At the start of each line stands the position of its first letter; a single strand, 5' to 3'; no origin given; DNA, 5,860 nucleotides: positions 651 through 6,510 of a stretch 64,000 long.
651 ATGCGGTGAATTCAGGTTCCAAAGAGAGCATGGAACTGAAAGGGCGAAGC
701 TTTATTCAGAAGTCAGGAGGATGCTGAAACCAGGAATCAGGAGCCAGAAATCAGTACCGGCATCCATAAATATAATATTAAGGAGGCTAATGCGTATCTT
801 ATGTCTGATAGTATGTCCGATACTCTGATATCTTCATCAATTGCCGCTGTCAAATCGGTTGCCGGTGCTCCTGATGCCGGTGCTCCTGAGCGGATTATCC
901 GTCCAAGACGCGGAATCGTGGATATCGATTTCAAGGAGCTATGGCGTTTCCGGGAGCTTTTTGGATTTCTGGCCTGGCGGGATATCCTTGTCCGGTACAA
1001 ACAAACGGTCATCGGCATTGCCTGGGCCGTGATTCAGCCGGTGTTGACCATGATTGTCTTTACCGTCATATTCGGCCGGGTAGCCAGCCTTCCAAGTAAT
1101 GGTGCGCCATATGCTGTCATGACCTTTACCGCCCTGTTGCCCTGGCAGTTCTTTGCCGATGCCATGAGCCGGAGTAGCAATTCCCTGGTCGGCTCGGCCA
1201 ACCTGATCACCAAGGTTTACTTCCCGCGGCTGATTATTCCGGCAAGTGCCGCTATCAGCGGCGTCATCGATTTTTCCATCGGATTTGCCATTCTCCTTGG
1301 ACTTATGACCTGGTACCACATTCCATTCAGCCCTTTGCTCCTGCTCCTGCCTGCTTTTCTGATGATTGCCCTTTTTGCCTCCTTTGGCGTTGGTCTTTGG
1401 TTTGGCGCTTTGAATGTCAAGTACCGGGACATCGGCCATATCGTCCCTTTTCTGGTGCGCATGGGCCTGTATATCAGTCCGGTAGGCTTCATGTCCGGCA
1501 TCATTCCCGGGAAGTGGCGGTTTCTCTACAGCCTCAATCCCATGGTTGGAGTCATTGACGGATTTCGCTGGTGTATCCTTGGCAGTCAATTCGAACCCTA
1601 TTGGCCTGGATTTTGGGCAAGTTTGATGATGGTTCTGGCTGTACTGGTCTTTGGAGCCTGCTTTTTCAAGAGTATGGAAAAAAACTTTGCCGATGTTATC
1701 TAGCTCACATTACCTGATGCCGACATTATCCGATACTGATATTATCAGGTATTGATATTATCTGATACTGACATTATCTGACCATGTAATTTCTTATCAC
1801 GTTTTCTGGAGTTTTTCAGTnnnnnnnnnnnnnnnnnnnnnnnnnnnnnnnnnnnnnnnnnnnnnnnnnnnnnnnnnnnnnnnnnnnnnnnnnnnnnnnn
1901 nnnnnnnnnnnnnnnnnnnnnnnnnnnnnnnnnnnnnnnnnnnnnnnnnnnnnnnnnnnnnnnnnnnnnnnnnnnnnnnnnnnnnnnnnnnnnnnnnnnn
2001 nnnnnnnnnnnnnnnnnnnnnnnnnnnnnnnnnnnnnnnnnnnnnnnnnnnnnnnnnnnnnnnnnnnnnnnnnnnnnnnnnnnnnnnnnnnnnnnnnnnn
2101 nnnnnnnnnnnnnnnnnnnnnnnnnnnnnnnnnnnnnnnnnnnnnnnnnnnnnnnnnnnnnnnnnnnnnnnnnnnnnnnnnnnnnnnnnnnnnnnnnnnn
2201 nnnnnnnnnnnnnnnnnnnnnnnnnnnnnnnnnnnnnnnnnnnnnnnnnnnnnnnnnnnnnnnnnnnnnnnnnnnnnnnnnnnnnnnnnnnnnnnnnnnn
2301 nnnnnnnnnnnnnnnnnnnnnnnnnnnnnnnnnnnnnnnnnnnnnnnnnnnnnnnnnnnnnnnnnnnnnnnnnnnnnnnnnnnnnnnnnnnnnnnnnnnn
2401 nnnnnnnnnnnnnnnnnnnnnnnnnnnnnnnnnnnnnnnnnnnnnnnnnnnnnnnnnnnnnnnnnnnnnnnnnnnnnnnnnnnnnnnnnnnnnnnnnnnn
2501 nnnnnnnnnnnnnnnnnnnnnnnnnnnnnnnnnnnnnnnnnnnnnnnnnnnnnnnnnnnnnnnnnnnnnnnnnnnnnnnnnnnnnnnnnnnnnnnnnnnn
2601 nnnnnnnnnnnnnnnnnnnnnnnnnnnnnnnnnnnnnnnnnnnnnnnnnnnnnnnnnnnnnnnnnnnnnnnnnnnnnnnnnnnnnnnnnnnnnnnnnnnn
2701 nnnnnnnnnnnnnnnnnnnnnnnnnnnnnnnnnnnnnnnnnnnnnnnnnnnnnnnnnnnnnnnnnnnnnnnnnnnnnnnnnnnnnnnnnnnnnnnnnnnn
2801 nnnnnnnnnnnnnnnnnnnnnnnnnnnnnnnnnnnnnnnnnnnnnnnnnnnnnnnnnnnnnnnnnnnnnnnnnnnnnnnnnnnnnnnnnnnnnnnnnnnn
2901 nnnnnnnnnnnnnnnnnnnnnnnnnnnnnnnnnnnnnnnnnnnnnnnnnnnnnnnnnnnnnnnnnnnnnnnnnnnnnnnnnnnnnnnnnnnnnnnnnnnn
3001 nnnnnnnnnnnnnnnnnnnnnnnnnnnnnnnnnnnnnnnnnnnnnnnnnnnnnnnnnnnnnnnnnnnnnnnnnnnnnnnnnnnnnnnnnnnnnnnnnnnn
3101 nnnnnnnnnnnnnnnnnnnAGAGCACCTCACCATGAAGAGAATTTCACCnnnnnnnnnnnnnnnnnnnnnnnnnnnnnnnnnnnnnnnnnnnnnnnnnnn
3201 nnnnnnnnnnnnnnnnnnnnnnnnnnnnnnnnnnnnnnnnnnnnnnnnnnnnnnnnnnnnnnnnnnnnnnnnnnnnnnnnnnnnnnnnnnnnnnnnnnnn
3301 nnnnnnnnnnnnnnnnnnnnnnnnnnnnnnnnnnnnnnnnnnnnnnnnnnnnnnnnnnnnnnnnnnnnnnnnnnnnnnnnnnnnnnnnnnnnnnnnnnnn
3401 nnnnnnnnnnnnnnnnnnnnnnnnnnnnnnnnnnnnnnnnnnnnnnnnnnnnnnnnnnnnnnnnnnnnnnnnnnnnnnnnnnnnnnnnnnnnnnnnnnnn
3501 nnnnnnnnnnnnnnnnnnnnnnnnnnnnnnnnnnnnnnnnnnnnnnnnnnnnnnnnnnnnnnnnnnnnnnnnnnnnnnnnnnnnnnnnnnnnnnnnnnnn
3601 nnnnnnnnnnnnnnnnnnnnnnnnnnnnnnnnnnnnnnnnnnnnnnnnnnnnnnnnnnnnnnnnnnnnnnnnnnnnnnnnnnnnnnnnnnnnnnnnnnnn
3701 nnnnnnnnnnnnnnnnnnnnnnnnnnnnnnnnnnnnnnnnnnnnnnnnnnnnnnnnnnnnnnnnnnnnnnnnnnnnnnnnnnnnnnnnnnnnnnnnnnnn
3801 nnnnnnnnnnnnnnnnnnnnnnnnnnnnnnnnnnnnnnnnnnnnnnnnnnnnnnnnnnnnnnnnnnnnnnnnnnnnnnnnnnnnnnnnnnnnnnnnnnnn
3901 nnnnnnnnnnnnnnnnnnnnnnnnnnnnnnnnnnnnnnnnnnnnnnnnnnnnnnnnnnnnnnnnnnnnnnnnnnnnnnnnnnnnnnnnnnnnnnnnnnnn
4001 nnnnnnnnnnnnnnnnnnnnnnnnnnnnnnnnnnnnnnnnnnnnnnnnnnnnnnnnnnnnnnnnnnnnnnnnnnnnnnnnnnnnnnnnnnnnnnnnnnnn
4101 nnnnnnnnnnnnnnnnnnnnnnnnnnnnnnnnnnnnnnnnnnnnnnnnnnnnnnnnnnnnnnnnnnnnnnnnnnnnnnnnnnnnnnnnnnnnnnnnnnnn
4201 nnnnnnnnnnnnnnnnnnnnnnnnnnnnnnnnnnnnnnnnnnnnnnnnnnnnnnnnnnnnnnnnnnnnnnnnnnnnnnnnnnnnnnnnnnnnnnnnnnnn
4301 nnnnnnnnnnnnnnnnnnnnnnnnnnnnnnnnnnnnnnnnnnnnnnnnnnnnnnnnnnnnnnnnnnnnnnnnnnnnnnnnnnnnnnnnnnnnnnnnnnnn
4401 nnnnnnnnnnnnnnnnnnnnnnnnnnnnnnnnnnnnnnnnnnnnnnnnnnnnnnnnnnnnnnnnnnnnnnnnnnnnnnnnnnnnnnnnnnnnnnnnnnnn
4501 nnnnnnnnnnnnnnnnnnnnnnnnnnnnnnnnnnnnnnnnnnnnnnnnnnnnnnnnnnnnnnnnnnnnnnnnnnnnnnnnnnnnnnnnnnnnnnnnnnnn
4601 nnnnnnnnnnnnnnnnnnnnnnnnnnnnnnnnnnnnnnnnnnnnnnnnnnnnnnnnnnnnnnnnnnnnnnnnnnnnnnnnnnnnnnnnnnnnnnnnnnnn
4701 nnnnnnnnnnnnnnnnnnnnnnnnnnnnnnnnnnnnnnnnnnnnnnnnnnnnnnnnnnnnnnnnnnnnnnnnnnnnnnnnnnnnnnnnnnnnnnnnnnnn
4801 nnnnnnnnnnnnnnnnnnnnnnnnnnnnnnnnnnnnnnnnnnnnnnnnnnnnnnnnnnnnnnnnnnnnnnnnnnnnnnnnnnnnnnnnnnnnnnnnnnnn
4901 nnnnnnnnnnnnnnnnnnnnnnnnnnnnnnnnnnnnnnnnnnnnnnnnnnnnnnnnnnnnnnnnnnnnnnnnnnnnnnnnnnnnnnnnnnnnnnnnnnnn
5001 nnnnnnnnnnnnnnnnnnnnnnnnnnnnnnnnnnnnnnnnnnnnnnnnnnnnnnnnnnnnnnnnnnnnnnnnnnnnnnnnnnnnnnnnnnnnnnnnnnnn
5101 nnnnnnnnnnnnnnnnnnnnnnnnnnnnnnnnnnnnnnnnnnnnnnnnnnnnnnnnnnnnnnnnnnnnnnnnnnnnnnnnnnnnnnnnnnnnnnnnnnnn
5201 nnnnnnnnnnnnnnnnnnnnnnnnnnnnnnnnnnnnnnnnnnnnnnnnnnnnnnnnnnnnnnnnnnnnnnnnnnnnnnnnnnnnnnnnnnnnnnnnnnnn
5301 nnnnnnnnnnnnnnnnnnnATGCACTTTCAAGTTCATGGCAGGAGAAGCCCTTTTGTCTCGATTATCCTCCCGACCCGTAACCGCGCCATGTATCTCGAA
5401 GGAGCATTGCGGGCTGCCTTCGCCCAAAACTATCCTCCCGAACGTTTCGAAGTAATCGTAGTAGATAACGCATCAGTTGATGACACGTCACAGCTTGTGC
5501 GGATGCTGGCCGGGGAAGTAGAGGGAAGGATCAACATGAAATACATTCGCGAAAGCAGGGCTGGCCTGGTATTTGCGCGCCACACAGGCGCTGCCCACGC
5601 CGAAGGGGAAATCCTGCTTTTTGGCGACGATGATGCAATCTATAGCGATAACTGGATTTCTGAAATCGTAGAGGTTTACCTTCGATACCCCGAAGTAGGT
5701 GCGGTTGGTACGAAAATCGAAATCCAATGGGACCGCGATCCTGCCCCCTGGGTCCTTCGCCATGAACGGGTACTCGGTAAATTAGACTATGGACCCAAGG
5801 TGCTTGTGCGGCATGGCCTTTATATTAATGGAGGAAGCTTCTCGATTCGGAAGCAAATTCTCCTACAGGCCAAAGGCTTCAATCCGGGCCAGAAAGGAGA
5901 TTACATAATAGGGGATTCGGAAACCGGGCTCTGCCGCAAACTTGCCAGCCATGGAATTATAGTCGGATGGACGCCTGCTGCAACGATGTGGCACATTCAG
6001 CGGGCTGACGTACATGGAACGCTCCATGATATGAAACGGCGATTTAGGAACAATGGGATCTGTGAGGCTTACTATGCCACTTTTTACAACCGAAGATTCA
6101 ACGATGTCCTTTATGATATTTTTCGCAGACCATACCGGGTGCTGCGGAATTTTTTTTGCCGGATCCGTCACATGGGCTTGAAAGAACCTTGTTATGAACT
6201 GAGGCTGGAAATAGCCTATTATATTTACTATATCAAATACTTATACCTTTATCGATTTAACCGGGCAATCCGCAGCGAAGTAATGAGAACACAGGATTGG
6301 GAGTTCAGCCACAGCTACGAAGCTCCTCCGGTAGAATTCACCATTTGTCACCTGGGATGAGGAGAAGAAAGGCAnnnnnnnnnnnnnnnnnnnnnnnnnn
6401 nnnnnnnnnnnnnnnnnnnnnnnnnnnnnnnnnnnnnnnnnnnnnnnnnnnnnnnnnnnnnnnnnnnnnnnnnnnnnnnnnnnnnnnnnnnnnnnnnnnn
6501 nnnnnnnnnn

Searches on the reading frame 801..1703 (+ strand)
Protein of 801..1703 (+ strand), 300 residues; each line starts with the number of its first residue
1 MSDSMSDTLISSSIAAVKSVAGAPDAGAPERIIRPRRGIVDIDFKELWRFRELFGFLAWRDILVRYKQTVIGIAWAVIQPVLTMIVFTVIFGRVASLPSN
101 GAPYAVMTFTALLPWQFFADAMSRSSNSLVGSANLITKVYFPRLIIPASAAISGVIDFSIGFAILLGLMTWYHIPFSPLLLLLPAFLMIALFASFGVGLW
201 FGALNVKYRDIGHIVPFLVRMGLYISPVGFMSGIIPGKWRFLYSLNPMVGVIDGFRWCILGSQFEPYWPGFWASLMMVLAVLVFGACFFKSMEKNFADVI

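Call 3: search_protein_families(library=pfam, proteins=[window:801-1703:+], max_evalue=0.01)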
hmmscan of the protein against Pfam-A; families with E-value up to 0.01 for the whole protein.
window:801-1703:+ (300 aa): 2 families
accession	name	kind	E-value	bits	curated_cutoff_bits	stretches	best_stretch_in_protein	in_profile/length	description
PF01061.29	ABC2_membrane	-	1.6e-18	67.5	26.9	1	53-259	2-210/211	ABC-2 type transporter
PF12698.13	ABC2_membrane_3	-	0.0012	18.5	31.6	1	161-286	221-343/347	ABC-2 family transporter protein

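Call 6: search_protein_families(library=ncbifam, proteins=[window:801-1703:+], max_evalue=0.001)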
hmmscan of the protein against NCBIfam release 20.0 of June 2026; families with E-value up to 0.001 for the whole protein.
window:801-1703:+ (300 aa): 3 families
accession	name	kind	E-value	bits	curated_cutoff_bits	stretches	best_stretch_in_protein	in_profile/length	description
NF050109.1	galactan_ABC_perm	equivalog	7.3e-14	51.9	380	1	43-286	13-254/272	galactan export ABC transporter permease subunit Wzm/RfbD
NF050053.1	CapPschTportKpsM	equivalog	0.00012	22.1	300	1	57-261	8-219/257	capsule polysaccharide transporter KpsM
NF011648.0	PRK15066.1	subfamily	0.00035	20.2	225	0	62-284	13-244/257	ABC transporter permease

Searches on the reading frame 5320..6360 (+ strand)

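Call 3: search_protein_families(library=pfam, proteins=[window:5320-6360:+], max_evalue=0.01)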
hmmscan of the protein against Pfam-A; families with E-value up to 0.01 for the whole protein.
window:5320-6360:+ (346 aa): 3 families
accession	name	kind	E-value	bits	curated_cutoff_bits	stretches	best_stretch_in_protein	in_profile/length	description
PF00535.33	Glycos_transf_2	-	4e-26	92.4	23.3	1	14-179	1-162/168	Glycosyl transferase family 2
PF13641.12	Glyco_tranf_2_3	-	1.7e-14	54.9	27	1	13-242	3-228/230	Glycosyltransferase like family 2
PF10111.15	Glyco_tranf_2_2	-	8.9e-06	25.8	27.3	1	21-116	10-102/276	Glycosyltransferase like family 2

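Call 6: search_protein_families(library=ncbifam, proteins=[window:5320-6360:+], max_evalue=0.001)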
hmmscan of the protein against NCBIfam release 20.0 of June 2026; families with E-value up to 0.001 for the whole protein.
window:5320-6360:+ (346 aa): 19 families
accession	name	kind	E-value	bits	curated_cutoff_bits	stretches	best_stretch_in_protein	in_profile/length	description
NF041875.1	EPS_EpsD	equivalog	1.3e-25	90.5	370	1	13-276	1-254/325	exopolysaccharide biosynthesis glycosyltransferase EpsD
NF038302.1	EPS_HpsE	equivalog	8e-25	87.4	300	1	14-159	4-150/307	hormogonium polysaccharide biosynthesis glycosyltransferase HpsE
TIGR03965.1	mycofact_glyco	equivalog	4.3e-24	85.2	280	1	10-234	73-289/467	mycofactocin biosynthesis glycosyltransferase MftF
NF038299.1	EPS_HpsN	equivalog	1.2e-18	67.1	425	1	11-133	1-119/317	hormogonium polysaccharide biosynthesis glycosyltransferase HpsN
NF041394.1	GtaseAglG_Halo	equivalog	1.8e-14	53.7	440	1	13-225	3-215/304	glucosyl-dolichyl phosphate glucuronosyltransferase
TIGR03937.1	PgaC_IcaA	equivalog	3.1e-11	42.9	422.3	1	8-130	42-160/407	poly-beta-1,6-N-acetyl-D-glucosamine synthase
NF047683.1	TeichurnBiosyTuaG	equivalog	4.7e-11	42.8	400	1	9-116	4-103/252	teichuronic acid biosynthesis protein TuaG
TIGR03469.1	HpnB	hypoth_equivalog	8.1e-11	41.6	379.25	1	9-118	42-158/386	hopene-associated glycosyltransferase HpnB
NF050050.1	ProtGlycPglI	equivalog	9.9e-11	41.5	500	1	11-118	2-106/306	GalNAc(5)-diNAcBac-PP-undecaprenol beta-1,3-glucosyltransferase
TIGR04283.1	glyco_like_mftF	equivalog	4.2e-09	36.3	182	1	13-124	1-100/221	TIGR04283 family arsenosugar biosynthesis glycosyltransferase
TIGR03111.1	glyc2_xrt_Gpos1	hypoth_equivalog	2.6e-08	33.1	363.95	1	9-130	47-166/439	TIGR03111 family XrtG-associated glycosyltransferase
NF007482.0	PRK10073.1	equivalog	2.8e-08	33.1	423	1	10-109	5-100/334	glycosyltransferase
NF045692.1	OglycostaseCruG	equivalog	1.2e-06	27.7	600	1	13-72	43-99/386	2'-O-glycosyltransferase CruG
TIGR04017.1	WcaA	equivalog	2.3e-06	27.5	495.75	1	10-121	4-107/279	colanic acid biosynthesis glycosyltransferase WcaA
NF007453.0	PRK10018.1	equivalog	3e-06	27.1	382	1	10-122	5-109/280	colanic acid biosynthesis glycosyltransferase WcaA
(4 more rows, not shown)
